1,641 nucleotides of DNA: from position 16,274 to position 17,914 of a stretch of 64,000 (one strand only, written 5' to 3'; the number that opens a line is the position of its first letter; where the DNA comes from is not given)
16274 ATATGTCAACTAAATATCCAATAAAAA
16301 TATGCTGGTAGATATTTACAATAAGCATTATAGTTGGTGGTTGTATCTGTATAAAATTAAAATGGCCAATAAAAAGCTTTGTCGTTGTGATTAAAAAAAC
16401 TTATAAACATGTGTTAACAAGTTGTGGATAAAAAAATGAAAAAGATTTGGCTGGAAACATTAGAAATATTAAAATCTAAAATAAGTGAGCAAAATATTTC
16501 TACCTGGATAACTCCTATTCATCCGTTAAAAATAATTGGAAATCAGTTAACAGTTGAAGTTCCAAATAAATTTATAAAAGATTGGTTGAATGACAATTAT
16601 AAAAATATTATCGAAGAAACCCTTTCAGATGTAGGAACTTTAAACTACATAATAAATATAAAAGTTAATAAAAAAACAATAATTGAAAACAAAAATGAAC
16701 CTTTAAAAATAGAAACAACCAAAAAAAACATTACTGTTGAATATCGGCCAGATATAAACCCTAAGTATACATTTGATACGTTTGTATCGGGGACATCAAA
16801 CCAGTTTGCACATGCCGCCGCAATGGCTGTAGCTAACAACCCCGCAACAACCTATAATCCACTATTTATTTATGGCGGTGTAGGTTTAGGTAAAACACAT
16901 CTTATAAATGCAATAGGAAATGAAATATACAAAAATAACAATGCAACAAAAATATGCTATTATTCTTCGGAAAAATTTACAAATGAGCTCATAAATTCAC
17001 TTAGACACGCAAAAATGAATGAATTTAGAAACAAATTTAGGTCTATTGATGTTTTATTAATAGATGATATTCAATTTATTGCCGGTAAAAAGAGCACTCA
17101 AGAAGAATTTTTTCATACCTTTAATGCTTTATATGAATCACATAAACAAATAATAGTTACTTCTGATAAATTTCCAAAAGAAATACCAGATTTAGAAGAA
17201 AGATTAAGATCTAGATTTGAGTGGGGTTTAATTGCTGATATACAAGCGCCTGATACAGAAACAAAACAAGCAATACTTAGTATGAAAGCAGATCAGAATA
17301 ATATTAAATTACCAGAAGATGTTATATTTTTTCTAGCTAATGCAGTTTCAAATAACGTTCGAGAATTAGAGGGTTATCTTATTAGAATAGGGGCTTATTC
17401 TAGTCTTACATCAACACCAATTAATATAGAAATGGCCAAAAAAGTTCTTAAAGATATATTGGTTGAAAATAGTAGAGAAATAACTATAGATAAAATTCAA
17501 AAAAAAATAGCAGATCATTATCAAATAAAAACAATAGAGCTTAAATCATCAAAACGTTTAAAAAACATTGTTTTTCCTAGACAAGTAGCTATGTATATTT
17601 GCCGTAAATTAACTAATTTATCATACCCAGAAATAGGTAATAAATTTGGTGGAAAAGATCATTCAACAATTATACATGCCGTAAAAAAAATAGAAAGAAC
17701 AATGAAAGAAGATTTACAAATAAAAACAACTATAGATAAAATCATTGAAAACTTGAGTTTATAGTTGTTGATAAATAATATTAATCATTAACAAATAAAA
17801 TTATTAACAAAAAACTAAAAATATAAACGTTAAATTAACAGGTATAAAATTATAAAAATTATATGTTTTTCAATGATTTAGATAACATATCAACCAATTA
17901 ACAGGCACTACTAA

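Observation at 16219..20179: The dnaA-dnaN-recF cassette is a sharply bounded, extremely AT-rich block inside a mid-GC chromosome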

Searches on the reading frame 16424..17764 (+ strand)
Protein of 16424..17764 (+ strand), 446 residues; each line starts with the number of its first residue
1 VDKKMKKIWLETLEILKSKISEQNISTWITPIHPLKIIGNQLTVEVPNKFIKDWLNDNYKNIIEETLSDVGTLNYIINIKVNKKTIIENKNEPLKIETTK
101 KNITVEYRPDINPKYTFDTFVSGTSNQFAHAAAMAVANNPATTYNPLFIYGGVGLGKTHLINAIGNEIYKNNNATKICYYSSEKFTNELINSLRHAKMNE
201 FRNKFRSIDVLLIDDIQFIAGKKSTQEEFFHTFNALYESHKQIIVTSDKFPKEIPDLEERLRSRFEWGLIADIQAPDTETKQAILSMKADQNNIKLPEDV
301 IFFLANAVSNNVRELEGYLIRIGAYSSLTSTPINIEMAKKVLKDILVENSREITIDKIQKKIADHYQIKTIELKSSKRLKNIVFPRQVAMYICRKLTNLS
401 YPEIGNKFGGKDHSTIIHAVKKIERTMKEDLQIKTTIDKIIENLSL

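Call 5: find_encoding_contigs(protein=window:16424-17764:+, flank=10000, max_places=10)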
Protein window:16424-17764:+ (446 aa): no gene with exactly this product is on record in the collection.
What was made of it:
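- Tried and rejected: An exact-sequence look-up of the 446-aa DnaA found nothing (call 5).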

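Call 7: find_homologous_proteins(query=window:16424-17764:+)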
Query window:16424-17764:+ (446 aa): 8000 proteins with E <= 0.001 among 8000 candidates; the best 120 are listed.
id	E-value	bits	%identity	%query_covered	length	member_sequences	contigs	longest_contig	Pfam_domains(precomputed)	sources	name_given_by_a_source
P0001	4.1e-289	976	100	100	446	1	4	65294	PF11638.14,PF01695.24,PF00308.25,PF07693.21,PF08299.18,PF00004.36,PF01637.25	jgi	jgi:chromosomal replication initiator protein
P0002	6.9e-287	969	100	99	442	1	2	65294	PF11638.14,PF01695.24,PF00308.25,PF07693.21,PF08299.18,PF00004.36,PF01637.25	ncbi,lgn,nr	ncbi:MAG: chromosomal replication initiator protein DnaA [Desulfuromusa sp.]|nr:chromosomal replicat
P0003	4.0e-249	845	86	99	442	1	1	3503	PF11638.14,PF01695.24,PF00308.25,PF07693.21,PF08299.18,PF00004.36,PF01637.25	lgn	-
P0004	9.4e-246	834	84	99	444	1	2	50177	PF11638.14,PF01695.24,PF00308.25,PF07693.21,PF08299.18,PF00004.36,PF01637.25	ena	-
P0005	2.5e-245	832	84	99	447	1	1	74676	PF11638.14,PF01695.24,PF00308.25,PF07693.21,PF08299.18,PF00004.36,PF11490.14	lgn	-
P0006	4.4e-244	828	84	99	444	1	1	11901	PF11638.14,PF01695.24,PF00308.25,PF07693.21,PF08299.18,PF00004.36,PF11490.14,PF01637.25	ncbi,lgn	-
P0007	2.8e-243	825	84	99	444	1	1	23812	PF11638.14,PF01695.24,PF00308.25,PF07693.21,PF08299.18,PF00004.36,PF01637.25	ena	-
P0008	1.9e-242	823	82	99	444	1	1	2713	PF11638.14,PF01695.24,PF00308.25,PF07693.21,PF08299.18,PF00004.36,PF01637.25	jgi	jgi:chromosomal replication initiator protein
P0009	2.4e-242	822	83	99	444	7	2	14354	PF11638.14,PF01695.24,PF00308.25,PF07693.21,PF08299.18,PF00004.36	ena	-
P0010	2.9e-242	822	84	99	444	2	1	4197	PF11638.14,PF01695.24,PF00308.25,PF07693.21,PF08299.18,PF00004.36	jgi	-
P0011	3.2e-242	822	84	99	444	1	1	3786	PF11638.14,PF01695.24,PF00308.25,PF07693.21,PF08299.18,PF00004.36,PF11490.14,PF01637.25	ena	-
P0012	4.2e-242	822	83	99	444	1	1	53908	PF11638.14,PF01695.24,PF00308.25,PF07693.21,PF08299.18,PF00004.36,PF01637.25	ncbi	-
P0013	1.1e-241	820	82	99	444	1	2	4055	PF11638.14,PF01695.24,PF00308.25,PF07693.21,PF08299.18,PF00004.36,PF01637.25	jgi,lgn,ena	jgi:chromosomal replication initiator protein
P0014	1.3e-240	817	82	99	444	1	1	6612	PF11638.14,PF01695.24,PF00308.25,PF07693.21,PF08299.18,PF00004.36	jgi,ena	-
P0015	1.6e-240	816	81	99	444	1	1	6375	PF11638.14,PF01695.24,PF00308.25,PF07693.21,PF08299.18,PF00004.36,PF01637.25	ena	-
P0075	1.1e-228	777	80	99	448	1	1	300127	PF11638.14,PF01695.24,PF00308.25,PF08299.18,PF00004.36,PF01637.25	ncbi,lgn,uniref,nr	ncbi:chromosomal replication initiator protein DnaA [Desulfuromusa kysingii]|uniref:Chromosomal repl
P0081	1.7e-216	737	74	99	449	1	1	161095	PF11638.14,PF01695.24,PF00308.25,PF08299.18,PF00004.36,PF11490.14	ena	-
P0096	1.4e-211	721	73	99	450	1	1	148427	PF11638.14,PF01695.24,PF00308.25,PF08299.18,PF00004.36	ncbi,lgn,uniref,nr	ncbi:chromosomal replication initiator protein DnaA [Malonomonas rubra DSM 5091]|uniref:Chromosomal 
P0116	3.9e-208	710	71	99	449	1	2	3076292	PF11638.14,PF01695.24,PF00308.25,PF08299.18,PF00004.36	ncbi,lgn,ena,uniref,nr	ncbi:chromosomal replication initiator protein DnaA [Pelobacter seleniigenes]|uniref:chromosomal rep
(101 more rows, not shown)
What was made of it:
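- Orthologues are 80-86% identical to those of congeners (call 7).
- Tried and rejected: Public gene calls for this sequence exist with both the GTG (446 aa, P0001) and the ATG (442 aa, P0002) start (call 7), so the miss is unexplained.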

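Call 10: find_encoding_contigs(protein=P0005, flank=10000, max_places=3)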
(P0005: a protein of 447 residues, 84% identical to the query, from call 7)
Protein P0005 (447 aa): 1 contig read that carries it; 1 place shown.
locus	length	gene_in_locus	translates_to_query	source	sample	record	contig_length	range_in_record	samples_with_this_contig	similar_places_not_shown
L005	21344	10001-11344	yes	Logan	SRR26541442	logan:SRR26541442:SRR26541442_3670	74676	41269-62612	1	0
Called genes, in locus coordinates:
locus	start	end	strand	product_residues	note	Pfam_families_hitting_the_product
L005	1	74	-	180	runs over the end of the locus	PF00213:OSCP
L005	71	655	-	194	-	PF00430:ATP-synt_B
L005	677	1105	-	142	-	PF00430:ATP-synt_B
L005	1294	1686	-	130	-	PF04519:Bactofilin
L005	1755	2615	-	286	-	PF02195:ParB_N, PF17762:HTH_ParB, PF23552:ParB_C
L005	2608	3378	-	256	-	PF00142:Fer4_NifH (weak), PF01656:CbiA, PF02374:ArsA_ATPase (weak), PF06564:CBP_BcsQ, PF09140:MipZ, PF10609:ParA, PF13614:AAA_31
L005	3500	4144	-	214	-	PF02527:GidB, PF05175:MTS (weak), PF13847:Methyltransf_31, PF13649:Methyltransf_25 (weak)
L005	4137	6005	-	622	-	PF01134:GIDA, PF21680:GIDA_C_1st, PF13932:SAM_GIDA_C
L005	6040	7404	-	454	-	PF10396:TrmE_N, PF12631:MnmE_helical, PF00350:Dynamin_N (faint), PF01926:MMR_HSR1, PF02421:FeoB_N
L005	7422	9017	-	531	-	PF14849:YidC_periplas, PF02096:60KD_IMP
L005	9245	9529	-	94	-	PF00825:Ribonuclease_P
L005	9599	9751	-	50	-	PF00468:Ribosomal_L34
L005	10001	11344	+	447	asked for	PF11490:DNA_pol3_a_NII (weak), PF11638:DnaA_N, PF00308:Bac_DnaA, PF01695:IstB_IS21, PF07693:KAP_NTPase (weak), PF00004:AAA (weak), PF08299:Bac_DnaA_C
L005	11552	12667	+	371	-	PF00712:DNA_pol3_beta, PF02767:DNA_pol3_beta_2, PF02768:DNA_pol3_beta_3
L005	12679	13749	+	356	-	PF02463:SMC_N, PF13304:AAA_21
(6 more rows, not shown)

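Call 11: find_encoding_contigs(protein=P0075, flank=10000, max_places=2)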
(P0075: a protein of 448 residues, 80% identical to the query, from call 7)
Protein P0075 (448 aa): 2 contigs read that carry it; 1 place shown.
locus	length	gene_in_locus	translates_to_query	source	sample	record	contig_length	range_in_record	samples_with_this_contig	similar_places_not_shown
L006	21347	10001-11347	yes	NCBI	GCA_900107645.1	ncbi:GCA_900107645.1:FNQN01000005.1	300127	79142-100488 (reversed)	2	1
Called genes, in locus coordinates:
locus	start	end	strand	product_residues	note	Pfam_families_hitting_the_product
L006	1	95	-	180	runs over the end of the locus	PF00213:OSCP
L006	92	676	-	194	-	PF00430:ATP-synt_B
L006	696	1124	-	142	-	PF00430:ATP-synt_B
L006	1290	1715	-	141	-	PF04519:Bactofilin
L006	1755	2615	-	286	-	PF02195:ParB_N, PF17762:HTH_ParB, PF23552:ParB_C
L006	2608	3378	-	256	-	PF00142:Fer4_NifH (weak), PF01656:CbiA, PF02374:ArsA_ATPase, PF06564:CBP_BcsQ, PF09140:MipZ (weak), PF10609:ParA, PF13614:AAA_31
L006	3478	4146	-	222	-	PF02527:GidB, PF13847:Methyltransf_31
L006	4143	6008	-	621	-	PF01134:GIDA, PF12831:FAD_oxidored (faint), PF21680:GIDA_C_1st, PF13932:SAM_GIDA_C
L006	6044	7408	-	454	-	PF10396:TrmE_N, PF12631:MnmE_helical, PF00350:Dynamin_N (faint), PF01926:MMR_HSR1, PF02421:FeoB_N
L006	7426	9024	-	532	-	PF14849:YidC_periplas, PF02096:60KD_IMP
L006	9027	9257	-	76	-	PF01809:YidD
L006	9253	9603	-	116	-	PF00825:Ribonuclease_P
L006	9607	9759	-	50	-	PF00468:Ribosomal_L34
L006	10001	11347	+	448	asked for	PF11638:DnaA_N, PF00308:Bac_DnaA, PF01695:IstB_IS21, PF00004:AAA (weak), PF01637:ATPase_2 (weak), PF08299:Bac_DnaA_C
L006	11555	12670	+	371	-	PF00712:DNA_pol3_beta, PF02767:DNA_pol3_beta_2, PF02768:DNA_pol3_beta_3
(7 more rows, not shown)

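Call 12: find_encoding_contigs(protein=P0004, flank=10000, max_places=3)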
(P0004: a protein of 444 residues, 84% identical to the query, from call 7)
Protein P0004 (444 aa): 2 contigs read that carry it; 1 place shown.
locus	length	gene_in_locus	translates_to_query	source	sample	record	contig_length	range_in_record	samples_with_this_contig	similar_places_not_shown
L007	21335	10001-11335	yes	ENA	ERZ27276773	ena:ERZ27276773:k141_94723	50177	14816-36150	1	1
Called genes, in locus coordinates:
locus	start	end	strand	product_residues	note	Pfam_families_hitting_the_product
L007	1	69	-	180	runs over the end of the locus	PF00213:OSCP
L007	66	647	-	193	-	PF00430:ATP-synt_B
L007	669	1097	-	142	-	PF00430:ATP-synt_B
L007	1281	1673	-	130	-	PF04519:Bactofilin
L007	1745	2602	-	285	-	PF02195:ParB_N, PF17762:HTH_ParB, PF23552:ParB_C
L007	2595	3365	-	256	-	PF00142:Fer4_NifH (weak), PF01656:CbiA, PF02374:ArsA_ATPase (weak), PF06564:CBP_BcsQ, PF09140:MipZ, PF10609:ParA, PF13614:AAA_31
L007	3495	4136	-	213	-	PF02527:GidB, PF13847:Methyltransf_31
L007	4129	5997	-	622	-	PF01134:GIDA, PF12831:FAD_oxidored (weak), PF21680:GIDA_C_1st, PF13932:SAM_GIDA_C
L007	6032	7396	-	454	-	PF10396:TrmE_N, PF12631:MnmE_helical, PF03193:RsgA_GTPase (faint), PF00350:Dynamin_N (faint), PF01926:MMR_HSR1, PF02421:FeoB_N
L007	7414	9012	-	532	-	PF14849:YidC_periplas, PF02096:60KD_IMP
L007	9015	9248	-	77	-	PF01809:YidD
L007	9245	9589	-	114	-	PF00825:Ribonuclease_P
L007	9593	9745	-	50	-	PF00468:Ribosomal_L34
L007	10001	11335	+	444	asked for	PF11638:DnaA_N, PF00308:Bac_DnaA, PF01695:IstB_IS21, PF07693:KAP_NTPase (weak), PF01637:ATPase_2 (faint), PF00004:AAA (weak), PF08299:Bac_DnaA_C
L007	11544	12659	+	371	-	PF00712:DNA_pol3_beta, PF02767:DNA_pol3_beta_2, PF02768:DNA_pol3_beta_3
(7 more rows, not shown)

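Call 14: find_encoding_contigs(protein=P0096, flank=10000, max_places=1)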
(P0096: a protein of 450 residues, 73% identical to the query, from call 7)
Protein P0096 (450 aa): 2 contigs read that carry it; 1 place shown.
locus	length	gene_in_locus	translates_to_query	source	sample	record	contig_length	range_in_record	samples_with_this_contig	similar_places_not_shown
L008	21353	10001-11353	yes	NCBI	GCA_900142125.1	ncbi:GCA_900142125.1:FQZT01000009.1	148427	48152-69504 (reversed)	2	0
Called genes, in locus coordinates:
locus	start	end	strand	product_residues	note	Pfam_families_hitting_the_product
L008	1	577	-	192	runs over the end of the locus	PF00430:ATP-synt_B, PF05405:Mt_ATP-synt_B (faint)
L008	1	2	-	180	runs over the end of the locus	PF00213:OSCP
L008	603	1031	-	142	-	PF00430:ATP-synt_B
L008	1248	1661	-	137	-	PF04519:Bactofilin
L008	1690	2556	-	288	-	PF02195:ParB_N, PF17762:HTH_ParB, PF23552:ParB_C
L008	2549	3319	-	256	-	PF00142:Fer4_NifH (weak), PF01656:CbiA, PF02374:ArsA_ATPase (weak), PF06564:CBP_BcsQ, PF10609:ParA, PF13614:AAA_31, PF09140:MipZ (weak)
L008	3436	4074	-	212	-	PF13847:Methyltransf_31 (faint), PF02527:GidB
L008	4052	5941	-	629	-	PF01134:GIDA, PF12831:FAD_oxidored (weak), PF21680:GIDA_C_1st, PF13932:SAM_GIDA_C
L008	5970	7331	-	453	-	PF10396:TrmE_N, PF12631:MnmE_helical, PF00350:Dynamin_N (faint), PF01926:MMR_HSR1, PF02421:FeoB_N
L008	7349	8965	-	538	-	PF14849:YidC_periplas, PF02096:60KD_IMP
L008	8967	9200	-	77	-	PF01809:YidD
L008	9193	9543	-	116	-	PF00825:Ribonuclease_P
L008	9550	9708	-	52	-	PF00468:Ribosomal_L34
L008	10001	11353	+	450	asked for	PF11638:DnaA_N, PF01695:IstB_IS21, PF00308:Bac_DnaA, PF00004:AAA (weak), PF08299:Bac_DnaA_C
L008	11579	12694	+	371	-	PF00712:DNA_pol3_beta, PF02767:DNA_pol3_beta_2, PF02768:DNA_pol3_beta_3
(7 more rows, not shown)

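Call 15: find_encoding_contigs(protein=P0116, flank=10000, max_places=1)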
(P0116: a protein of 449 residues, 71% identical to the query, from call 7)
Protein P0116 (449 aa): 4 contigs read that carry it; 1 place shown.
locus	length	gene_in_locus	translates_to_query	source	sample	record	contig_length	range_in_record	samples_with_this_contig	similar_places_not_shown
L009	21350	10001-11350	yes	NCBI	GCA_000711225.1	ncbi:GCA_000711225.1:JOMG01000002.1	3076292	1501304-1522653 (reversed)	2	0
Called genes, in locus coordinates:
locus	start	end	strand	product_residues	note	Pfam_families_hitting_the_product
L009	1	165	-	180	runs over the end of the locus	PF00213:OSCP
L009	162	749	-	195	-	PF00430:ATP-synt_B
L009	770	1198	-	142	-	PF00430:ATP-synt_B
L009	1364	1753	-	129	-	PF04519:Bactofilin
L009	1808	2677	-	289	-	PF02195:ParB_N, PF17762:HTH_ParB, PF23552:ParB_C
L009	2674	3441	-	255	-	PF00142:Fer4_NifH (faint), PF01656:CbiA, PF02374:ArsA_ATPase (weak), PF06564:CBP_BcsQ (faint), PF10609:ParA, PF13614:AAA_31, PF09140:MipZ (weak)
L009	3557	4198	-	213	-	PF02527:GidB, PF13847:Methyltransf_31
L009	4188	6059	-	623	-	PF01134:GIDA, PF12831:FAD_oxidored (faint), PF21680:GIDA_C_1st, PF13932:SAM_GIDA_C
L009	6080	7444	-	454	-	PF10396:TrmE_N, PF12631:MnmE_helical, PF01926:MMR_HSR1, PF02421:FeoB_N (weak)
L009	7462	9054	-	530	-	PF14849:YidC_periplas, PF02096:60KD_IMP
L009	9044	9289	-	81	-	PF01809:YidD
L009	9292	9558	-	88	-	PF00825:Ribonuclease_P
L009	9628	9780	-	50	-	PF00468:Ribosomal_L34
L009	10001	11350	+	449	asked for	PF11638:DnaA_N, PF01695:IstB_IS21, PF00308:Bac_DnaA, PF00004:AAA (weak), PF08299:Bac_DnaA_C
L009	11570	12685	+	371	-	PF00712:DNA_pol3_beta, PF02767:DNA_pol3_beta_2, PF02768:DNA_pol3_beta_3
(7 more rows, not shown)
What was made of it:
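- On Assembly or binning chimera: Three isolate genomes have the same architecture (calls 11, 14, 15).
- Three isolate genomes show the same architecture (calls 11, 14, 15).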

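Call 16: find_encoding_contigs(protein=P0081, flank=10000, max_places=1)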
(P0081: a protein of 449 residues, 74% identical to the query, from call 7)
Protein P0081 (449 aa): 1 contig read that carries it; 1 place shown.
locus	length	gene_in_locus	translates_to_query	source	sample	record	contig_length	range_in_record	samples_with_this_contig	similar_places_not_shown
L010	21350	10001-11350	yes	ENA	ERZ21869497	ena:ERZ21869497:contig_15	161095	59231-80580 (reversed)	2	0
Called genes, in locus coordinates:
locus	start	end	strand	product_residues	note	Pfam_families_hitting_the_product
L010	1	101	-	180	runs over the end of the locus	PF00213:OSCP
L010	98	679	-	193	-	PF00430:ATP-synt_B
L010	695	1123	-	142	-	PF00430:ATP-synt_B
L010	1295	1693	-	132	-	PF04519:Bactofilin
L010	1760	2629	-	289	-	PF02195:ParB_N, PF17762:HTH_ParB, PF23552:ParB_C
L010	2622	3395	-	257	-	PF00142:Fer4_NifH (weak), PF01656:CbiA, PF02374:ArsA_ATPase (weak), PF06564:CBP_BcsQ, PF09140:MipZ, PF10609:ParA, PF13614:AAA_31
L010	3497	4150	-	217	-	PF02527:GidB, PF13847:Methyltransf_31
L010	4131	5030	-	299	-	PF01134:GIDA, PF21680:GIDA_C_1st, PF13932:SAM_GIDA_C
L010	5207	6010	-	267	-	PF01134:GIDA, PF07992:Pyr_redox_2, PF12831:FAD_oxidored (weak)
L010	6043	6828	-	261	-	PF03193:RsgA_GTPase (faint), PF12631:MnmE_helical, PF00350:Dynamin_N (faint), PF01926:MMR_HSR1, PF02421:FeoB_N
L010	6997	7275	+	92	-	-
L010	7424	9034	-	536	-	PF14849:YidC_periplas, PF02096:60KD_IMP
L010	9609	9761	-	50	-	PF00468:Ribosomal_L34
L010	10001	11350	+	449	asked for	PF00004:AAA (faint), PF11638:DnaA_N, PF11490:DNA_pol3_a_NII (weak), PF01695:IstB_IS21, PF00308:Bac_DnaA, PF08299:Bac_DnaA_C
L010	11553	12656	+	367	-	PF00712:DNA_pol3_beta, PF02767:DNA_pol3_beta_2, PF02768:DNA_pol3_beta_3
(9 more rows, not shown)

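Call 19: find_related_loci(query=A1, collection=genome_contigs, flank=10000)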
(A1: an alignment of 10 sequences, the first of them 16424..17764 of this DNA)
Query A1 (446 aa) in genome_contigs; peptide patterns used: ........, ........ (x = any residue, [..] = any of these).
600 stretches matched a pattern (row limit reached: there are more); 589 encode a relative of the query (tblastn E <= 1e-3); the best 80 are kept; 80 distinct loci.
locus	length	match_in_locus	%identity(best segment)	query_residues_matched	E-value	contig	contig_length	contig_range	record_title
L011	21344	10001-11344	71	5-445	0e+0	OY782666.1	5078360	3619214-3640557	MAG: Geopsychrobacteraceae bacterium isolate f8de7df7-17c8-42b0-849c-d6069997f774 genome assembly, chromosome: 1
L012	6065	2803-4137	73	5-446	0e+0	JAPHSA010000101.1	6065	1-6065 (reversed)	MAG: Deltaproteobacteria bacterium isolate N3D-Bin_15 c_000000326864, whole genome shotgun sequence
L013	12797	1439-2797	64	1-445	0e+0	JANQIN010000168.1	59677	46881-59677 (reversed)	MAG: Thermodesulfobacteriota bacterium isolate PL24a_bin.57 k99_2794976, whole genome shotgun sequence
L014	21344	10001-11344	67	5-444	0e+0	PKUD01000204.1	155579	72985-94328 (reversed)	MAG: Desulfuromonas sp. isolate BM509 sc_159, whole genome shotgun sequence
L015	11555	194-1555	62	1-446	0e+0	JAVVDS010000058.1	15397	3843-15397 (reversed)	MAG: Desulfuromonadales bacterium isolate TamC13-01 NODE_3212_length_15397_cov_89.398514, whole genome shotgun sequence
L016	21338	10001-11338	66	7-445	0e+0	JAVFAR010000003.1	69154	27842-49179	MAG: Trichloromonas sp. isolate BF4_96 NODE_1112_length_69154_cov_12.728135_Biofilm4, whole genome shotgun sequence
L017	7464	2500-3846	65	7-445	0e+0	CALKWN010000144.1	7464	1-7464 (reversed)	MAG TPA_asm: uncultured candidate division WWE3 bacterium isolate SRR6007446_bin.103_CONCOCT_v1.1_MAG genome assembly, c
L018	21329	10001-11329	67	4-445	0e+0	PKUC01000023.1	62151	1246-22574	MAG: Desulfuromonas sp. isolate BM508 sc_235, whole genome shotgun sequence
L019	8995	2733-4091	61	2-445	1e-179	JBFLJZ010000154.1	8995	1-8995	MAG: Desulfuromonadales bacterium isolate ZM4.bin4 k97_162156, whole genome shotgun sequence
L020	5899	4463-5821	62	2-445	0e+0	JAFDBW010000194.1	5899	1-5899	MAG: Deltaproteobacteria bacterium isolate MB1D_Bin_7 MB1D_Bin_7_MB1D_0306_000002163940, whole genome shotgun sequence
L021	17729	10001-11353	61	2-445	8e-177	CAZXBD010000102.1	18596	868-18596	MAG TPA_asm: uncultured Geobacteraceae bacterium isolate binchicken_co231_100 genome assembly, contig: k141_2047500, who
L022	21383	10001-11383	59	5-446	4e-174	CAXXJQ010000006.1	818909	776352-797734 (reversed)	MAG: Desulfuromonadales bacterium isolate 9856a9eb-0080-408b-a1e2-7796c5ec94f2 genome assembly, contig: contig_6, whole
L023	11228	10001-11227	65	7-410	1e-168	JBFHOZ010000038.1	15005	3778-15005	MAG: Desulfuromonadales bacterium isolate Mix_sand08.2021.06.G.27 k141_2716772_length_15005_cov_9.5068, whole genome sho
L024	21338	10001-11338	59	5-444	9e-167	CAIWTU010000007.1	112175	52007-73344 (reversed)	MAG: uncultured Geobacter sp. isolate AlinenLipids_bin-4213 genome assembly, contig: bin-4213:007/171, whole genome shot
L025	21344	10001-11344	56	5-444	1e-165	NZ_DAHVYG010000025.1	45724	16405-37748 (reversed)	MAG: Geobacter sp. isolate clean785 k141_1301705, whole genome shotgun sequence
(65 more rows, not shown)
